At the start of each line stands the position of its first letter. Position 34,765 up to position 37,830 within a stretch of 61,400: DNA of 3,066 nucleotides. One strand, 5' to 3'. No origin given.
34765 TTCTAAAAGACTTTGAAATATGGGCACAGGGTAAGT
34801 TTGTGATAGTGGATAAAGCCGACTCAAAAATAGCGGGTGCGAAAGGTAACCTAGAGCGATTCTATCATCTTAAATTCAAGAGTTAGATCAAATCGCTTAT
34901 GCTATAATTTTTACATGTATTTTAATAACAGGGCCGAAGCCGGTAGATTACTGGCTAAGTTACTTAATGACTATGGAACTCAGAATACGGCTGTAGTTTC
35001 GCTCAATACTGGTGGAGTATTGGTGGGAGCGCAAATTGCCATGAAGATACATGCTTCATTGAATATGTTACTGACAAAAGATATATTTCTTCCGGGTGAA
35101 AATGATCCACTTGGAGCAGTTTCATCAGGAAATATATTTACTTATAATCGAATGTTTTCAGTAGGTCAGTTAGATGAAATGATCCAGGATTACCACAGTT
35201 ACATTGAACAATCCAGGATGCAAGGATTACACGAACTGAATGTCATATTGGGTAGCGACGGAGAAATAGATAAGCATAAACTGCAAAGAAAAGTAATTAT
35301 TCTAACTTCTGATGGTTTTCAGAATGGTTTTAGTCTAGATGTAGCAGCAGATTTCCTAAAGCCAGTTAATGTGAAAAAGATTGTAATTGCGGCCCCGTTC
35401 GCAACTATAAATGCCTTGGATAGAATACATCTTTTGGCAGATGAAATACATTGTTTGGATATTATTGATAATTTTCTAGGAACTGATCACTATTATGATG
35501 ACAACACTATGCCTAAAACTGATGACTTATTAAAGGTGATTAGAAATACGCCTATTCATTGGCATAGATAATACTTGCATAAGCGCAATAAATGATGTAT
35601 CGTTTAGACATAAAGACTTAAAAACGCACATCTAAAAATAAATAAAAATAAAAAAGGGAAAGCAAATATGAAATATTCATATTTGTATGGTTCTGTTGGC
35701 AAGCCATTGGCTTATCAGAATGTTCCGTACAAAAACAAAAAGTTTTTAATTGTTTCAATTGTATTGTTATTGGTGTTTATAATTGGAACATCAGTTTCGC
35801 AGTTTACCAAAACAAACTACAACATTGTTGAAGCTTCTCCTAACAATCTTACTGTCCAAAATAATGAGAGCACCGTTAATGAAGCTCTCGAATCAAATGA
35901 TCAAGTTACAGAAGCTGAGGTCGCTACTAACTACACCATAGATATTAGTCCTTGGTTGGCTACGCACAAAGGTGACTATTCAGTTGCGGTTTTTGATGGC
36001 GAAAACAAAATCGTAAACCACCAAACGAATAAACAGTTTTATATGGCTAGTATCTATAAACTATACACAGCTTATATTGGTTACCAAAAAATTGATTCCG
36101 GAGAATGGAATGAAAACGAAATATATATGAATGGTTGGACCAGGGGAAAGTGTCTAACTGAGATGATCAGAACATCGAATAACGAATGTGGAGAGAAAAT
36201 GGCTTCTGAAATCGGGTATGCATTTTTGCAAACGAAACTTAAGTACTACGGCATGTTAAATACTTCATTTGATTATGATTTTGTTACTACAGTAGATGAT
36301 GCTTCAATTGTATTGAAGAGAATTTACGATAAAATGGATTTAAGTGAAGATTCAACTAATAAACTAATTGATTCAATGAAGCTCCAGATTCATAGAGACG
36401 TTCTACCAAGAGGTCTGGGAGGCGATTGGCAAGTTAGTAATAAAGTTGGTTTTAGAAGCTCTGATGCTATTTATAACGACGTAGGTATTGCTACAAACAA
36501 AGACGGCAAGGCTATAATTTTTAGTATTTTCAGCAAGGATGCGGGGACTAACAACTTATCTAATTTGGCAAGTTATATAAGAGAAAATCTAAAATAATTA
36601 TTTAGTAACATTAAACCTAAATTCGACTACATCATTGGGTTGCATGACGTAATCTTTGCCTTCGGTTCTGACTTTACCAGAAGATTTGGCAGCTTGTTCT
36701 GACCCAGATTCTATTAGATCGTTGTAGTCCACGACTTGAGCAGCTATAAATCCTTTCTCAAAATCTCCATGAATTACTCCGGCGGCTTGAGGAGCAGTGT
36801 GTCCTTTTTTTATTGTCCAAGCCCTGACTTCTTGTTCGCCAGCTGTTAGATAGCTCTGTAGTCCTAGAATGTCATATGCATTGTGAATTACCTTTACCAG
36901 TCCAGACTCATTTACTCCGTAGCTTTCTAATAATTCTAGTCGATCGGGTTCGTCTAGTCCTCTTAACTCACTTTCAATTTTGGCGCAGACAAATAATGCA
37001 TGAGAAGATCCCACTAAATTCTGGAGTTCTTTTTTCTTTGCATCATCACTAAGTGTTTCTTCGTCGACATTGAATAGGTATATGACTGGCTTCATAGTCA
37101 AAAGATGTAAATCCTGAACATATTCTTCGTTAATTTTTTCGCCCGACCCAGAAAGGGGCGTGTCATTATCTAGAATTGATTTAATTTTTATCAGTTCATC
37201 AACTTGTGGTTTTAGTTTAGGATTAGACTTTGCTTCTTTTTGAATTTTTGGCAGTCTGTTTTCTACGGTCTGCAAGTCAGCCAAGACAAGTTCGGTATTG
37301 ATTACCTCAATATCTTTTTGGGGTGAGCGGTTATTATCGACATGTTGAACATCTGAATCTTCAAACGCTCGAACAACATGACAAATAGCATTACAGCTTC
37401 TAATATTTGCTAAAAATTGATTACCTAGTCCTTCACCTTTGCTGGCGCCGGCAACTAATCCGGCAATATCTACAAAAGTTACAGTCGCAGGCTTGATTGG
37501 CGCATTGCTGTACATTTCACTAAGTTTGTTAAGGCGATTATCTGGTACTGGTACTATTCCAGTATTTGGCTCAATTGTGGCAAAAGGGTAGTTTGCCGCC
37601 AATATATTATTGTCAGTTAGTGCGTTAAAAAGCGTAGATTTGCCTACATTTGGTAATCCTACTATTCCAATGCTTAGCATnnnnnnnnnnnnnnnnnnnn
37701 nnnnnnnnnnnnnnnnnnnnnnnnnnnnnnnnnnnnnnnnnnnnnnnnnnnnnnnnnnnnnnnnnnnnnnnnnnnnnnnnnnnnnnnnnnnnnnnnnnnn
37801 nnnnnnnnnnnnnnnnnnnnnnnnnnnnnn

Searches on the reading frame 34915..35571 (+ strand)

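Call 10: search_protein_families(library=pfam, proteins=[window:34915-35571:+], max_evalue=0.001)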
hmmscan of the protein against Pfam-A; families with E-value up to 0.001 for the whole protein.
window:34915-35571:+ (218 aa): 1 family
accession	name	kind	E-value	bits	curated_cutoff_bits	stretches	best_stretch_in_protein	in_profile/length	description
PF00156.33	Pribosyltran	-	1.2e-07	31.6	26.3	1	8-171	14-133/158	Phosphoribosyl transferase domain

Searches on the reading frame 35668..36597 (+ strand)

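Call 10: search_protein_families(library=pfam, proteins=[window:35668-36597:+], max_evalue=0.001)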
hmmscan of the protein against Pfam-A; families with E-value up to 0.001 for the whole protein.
window:35668-36597:+ (309 aa): 1 family
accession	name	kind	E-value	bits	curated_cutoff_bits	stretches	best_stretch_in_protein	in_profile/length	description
PF13354.11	Beta-lactamase2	-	4.2e-18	65.9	22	1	111-289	10-214/214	Beta-lactamase enzyme family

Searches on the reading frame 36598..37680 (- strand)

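Call 9: search_protein_families(library=pfam, proteins=[window:36598-37680:-], max_evalue=0.001)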
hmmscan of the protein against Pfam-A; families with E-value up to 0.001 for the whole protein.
window:36598-37680:- (360 aa): 3 families
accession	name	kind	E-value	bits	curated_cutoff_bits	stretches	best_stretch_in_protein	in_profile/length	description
PF06071.19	YchF-GTPase_C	-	3.9e-37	126.7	27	1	274-357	1-84/84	Protein of unknown function (DUF933)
PF01926.29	MMR_HSR1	-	7.8e-23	81.2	21.9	1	4-115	2-93/113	50S ribosome-binding GTPase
PF02421.24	FeoB_N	-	1.5e-08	34.7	27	1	4-46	3-45/156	Ferrous iron transport protein B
